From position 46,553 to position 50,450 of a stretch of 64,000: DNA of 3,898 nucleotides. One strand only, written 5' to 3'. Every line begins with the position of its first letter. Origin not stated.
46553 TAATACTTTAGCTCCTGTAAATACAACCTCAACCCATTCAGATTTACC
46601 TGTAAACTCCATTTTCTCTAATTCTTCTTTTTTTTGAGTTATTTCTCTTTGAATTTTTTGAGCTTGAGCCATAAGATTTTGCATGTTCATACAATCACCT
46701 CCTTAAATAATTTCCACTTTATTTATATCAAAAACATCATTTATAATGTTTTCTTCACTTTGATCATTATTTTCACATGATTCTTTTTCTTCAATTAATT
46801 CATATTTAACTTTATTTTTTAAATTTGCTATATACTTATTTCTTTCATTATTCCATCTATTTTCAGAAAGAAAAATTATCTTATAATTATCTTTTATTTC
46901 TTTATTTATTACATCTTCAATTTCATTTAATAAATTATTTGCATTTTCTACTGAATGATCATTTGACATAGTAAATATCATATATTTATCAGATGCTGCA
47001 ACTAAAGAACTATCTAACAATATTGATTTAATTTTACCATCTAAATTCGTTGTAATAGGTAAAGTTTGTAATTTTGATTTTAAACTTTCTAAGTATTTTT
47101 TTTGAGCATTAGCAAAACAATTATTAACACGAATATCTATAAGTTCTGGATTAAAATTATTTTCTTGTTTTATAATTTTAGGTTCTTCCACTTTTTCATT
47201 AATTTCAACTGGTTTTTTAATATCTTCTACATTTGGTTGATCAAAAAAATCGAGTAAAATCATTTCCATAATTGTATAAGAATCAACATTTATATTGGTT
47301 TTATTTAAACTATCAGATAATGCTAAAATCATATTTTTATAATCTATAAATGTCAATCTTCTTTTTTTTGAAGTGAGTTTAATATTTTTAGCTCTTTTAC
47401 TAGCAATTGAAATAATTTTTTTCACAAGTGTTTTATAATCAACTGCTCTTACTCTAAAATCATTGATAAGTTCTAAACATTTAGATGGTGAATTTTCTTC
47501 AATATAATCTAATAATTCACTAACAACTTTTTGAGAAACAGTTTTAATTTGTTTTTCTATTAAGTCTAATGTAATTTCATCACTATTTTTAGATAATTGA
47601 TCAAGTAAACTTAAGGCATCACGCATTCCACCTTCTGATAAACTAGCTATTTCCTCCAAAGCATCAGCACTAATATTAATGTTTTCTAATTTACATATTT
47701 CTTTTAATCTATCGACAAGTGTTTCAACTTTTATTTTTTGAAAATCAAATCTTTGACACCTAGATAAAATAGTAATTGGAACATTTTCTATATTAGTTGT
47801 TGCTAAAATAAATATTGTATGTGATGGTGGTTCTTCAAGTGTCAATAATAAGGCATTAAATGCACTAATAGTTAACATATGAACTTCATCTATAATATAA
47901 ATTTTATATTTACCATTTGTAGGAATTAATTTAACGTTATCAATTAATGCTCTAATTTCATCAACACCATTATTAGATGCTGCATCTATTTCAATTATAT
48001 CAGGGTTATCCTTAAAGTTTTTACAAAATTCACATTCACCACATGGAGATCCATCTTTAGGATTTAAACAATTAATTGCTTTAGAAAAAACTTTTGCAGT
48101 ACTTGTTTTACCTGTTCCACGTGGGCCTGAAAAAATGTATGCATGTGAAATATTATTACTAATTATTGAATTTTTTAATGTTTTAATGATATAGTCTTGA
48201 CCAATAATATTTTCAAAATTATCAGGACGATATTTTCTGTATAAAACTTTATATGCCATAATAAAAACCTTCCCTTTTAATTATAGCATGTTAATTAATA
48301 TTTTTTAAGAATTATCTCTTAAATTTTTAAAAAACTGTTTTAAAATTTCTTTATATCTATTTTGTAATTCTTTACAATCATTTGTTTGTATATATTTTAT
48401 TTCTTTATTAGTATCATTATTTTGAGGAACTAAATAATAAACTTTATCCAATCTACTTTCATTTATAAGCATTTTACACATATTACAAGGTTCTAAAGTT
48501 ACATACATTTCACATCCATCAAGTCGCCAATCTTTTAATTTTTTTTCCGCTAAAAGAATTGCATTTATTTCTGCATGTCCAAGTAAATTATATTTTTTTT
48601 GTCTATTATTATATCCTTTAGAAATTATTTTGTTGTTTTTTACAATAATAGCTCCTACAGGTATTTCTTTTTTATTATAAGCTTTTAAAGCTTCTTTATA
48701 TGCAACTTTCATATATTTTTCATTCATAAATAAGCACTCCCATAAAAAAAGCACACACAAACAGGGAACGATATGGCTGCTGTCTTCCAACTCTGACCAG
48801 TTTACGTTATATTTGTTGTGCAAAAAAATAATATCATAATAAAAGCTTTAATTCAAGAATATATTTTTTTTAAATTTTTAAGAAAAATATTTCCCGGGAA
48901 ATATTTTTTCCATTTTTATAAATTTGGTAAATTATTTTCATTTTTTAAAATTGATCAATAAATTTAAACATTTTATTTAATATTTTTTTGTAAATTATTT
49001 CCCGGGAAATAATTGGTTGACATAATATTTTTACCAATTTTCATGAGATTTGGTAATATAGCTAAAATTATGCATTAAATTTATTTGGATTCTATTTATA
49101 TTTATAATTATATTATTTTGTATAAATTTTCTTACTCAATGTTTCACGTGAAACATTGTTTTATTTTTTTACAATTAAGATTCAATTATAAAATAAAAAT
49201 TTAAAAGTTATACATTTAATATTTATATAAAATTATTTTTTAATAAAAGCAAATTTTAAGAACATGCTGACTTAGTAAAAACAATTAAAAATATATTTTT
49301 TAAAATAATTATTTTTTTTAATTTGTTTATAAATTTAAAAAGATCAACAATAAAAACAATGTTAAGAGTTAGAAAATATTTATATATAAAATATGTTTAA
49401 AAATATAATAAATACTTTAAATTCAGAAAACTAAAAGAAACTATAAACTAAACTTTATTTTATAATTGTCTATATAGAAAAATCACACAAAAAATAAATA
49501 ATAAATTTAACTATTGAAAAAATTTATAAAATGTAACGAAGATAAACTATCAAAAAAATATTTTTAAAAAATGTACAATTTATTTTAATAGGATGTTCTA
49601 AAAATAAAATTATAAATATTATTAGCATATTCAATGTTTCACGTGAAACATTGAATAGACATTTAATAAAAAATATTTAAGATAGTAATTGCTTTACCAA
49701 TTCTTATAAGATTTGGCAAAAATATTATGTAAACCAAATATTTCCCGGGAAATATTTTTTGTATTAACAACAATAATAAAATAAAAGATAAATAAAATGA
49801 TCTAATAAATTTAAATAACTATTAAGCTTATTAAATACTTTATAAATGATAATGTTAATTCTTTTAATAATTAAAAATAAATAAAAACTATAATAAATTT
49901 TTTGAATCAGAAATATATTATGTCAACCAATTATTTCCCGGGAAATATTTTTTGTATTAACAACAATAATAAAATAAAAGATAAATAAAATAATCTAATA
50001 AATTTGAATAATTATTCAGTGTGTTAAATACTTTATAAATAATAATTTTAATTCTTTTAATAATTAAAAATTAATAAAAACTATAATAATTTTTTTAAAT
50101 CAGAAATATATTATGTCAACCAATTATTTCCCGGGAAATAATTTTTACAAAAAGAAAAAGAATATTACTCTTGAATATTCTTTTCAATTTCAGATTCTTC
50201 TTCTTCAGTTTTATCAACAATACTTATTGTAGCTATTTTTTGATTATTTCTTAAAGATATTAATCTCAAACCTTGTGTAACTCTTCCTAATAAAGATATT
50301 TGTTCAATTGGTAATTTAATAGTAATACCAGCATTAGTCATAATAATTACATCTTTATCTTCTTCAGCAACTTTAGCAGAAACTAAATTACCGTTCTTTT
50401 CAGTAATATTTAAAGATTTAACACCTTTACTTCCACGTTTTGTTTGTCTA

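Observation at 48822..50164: Dedicated 1.34-kb gene-free locus packed with ParB (parS) and Noc (NBS) sites near oriC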

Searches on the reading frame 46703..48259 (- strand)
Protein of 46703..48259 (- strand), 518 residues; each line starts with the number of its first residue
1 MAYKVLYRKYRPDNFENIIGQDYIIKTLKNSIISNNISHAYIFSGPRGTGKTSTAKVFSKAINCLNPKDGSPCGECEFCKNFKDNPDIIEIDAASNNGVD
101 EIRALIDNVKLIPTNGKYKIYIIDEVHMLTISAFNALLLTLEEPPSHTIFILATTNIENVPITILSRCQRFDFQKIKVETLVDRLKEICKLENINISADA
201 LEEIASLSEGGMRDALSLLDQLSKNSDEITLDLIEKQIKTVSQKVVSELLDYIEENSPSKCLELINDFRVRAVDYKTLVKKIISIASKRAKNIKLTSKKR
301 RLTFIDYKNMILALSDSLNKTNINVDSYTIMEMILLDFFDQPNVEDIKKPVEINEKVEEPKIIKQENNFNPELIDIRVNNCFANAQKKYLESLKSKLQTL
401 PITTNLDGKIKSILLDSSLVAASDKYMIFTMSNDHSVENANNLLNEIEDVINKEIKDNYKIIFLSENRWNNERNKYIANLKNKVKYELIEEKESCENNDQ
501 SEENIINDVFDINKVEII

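Call 50: find_encoding_contigs(protein=window:46703-48259:-, flank=6000, max_places=8)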
Protein window:46703-48259:- (518 aa): 4 contigs read that carry it; 4 places shown.
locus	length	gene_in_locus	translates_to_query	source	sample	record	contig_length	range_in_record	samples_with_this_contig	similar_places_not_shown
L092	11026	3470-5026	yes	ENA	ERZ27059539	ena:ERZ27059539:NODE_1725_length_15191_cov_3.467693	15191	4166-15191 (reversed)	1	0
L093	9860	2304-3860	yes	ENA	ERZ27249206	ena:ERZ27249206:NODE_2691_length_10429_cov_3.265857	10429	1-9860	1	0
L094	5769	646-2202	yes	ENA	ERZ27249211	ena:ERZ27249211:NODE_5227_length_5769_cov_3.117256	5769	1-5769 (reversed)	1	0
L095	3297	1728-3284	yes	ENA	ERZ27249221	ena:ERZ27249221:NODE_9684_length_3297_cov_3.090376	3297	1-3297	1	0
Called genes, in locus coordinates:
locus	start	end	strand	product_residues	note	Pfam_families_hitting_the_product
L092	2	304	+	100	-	?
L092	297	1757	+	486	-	PF00521:DNA_topoisoIV, PF03989:DNA_gyraseA_C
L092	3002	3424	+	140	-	PF00383:dCMP_cyt_deam_1, PF14437:MafB19-deam, PF14439:Bd3614-deam (weak)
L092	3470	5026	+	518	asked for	PF13177:DNA_pol3_delta2, PF00004:AAA, PF21960:RCF1-5-like_lid (weak), PF22608:DNAX_ATPase_lid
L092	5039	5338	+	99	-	PF02575:YbaB_DNA_bd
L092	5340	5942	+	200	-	PF21176:RecR_HhH, PF02132:RecR_ZnF, PF01751:Toprim (weak), PF13662:Toprim_4, PF21175:RecR_C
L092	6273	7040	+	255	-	PF13177:DNA_pol3_delta2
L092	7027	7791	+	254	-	PF04468:PSP1, PF28472:PSP1_3rd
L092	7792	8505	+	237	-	PF05175:MTS, PF05971:Methyltransf_10 (weak), PF13847:Methyltransf_31 (weak)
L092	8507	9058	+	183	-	PF01195:Pept_tRNA_hydro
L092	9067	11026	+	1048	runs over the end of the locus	PF17757:UvrB_inter, PF02559:CarD_TRCF_RID, PF00270:DEAD, PF00271:Helicase_C, PF03461:TRCF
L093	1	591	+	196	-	?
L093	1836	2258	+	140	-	PF00383:dCMP_cyt_deam_1, PF14437:MafB19-deam, PF14439:Bd3614-deam (weak)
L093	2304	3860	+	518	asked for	PF13177:DNA_pol3_delta2, PF00004:AAA, PF21960:RCF1-5-like_lid (weak), PF22608:DNAX_ATPase_lid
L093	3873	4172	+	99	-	PF02575:YbaB_DNA_bd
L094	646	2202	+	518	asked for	PF13177:DNA_pol3_delta2, PF00004:AAA, PF21960:RCF1-5-like_lid (weak), PF22608:DNAX_ATPase_lid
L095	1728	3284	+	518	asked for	PF13177:DNA_pol3_delta2, PF00004:AAA, PF21960:RCF1-5-like_lid (weak), PF22608:DNAX_ATPase_lid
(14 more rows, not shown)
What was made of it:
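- Checked: Gene calls on sister contigs give 140 aa (call 50).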

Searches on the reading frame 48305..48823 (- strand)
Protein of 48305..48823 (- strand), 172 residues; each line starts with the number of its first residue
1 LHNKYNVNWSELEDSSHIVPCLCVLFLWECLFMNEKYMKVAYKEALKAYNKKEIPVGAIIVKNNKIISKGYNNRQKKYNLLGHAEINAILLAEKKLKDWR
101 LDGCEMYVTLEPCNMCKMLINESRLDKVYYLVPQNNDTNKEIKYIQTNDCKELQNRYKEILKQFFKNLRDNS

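Call 11: search_protein_families(library=ncbifam, proteins=[window:48305-48823:-])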
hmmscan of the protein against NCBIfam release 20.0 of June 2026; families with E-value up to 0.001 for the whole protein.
window:48305-48823:- (172 aa): 6 families
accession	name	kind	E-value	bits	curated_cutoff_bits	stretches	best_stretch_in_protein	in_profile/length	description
NF008113.2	PRK10860.1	equivalog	1.9e-23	83.1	150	1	32-130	5-103/165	tRNA adenosine(34) deaminase TadA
TIGR00326.1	eubact_ribD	equivalog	5.6e-12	45.5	156.35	1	38-147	1-111/343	bifunctional diaminohydroxyphosphoribosylaminopyrimidine deaminase/5-amino-6-(5-phosphoribosylamino)uracil reductase RibD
TIGR02571.1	ComEB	equivalog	2e-10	40.8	219.45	1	83-148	69-131/151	ComE operon protein 2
NF041025.1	antiphage_deaminase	equivalog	2.6e-09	36.5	400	1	83-149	339-404/437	anti-phage dCTP deaminase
NF008052.0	PRK10786.1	equivalog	6.8e-07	28.3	500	1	34-114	3-76/367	bifunctional diaminohydroxyphosphoribosylaminopyrimidine deaminase/5-amino-6-(5-phosphoribosylamino)uracil reductase RibD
TIGR01354.1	cyt_deam_tetra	equivalog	2.5e-05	24.5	113.65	1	37-140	3-109/126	cytidine deaminase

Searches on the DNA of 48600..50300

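Call 44: search_rna_families(source=window, start=48600, end=50300, threshold=evalue, max_evalue=1)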
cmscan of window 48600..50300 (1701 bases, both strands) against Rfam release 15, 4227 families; matches with E-value up to 1: 3.
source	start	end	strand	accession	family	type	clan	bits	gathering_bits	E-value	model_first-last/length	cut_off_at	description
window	48745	48827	-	RF00169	Bacteria_small_SRP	Gene;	CL00003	48.6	40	4.4e-09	1-97/97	no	Bacterial small signal recognition particle RNA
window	50152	50205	-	RF03623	mir-1252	Gene; miRNA;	-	28.9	70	0.026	1-65/65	no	mir-1252 microRNA precursor family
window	49928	49961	-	RF01376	CRISPR-DR63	Gene; CRISPR;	CL00015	24.9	37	0.46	1-37/37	no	CRISPR RNA direct repeat element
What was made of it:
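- On Non-coding RNA gene: Only the flanking SRP RNA matches (call 44).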
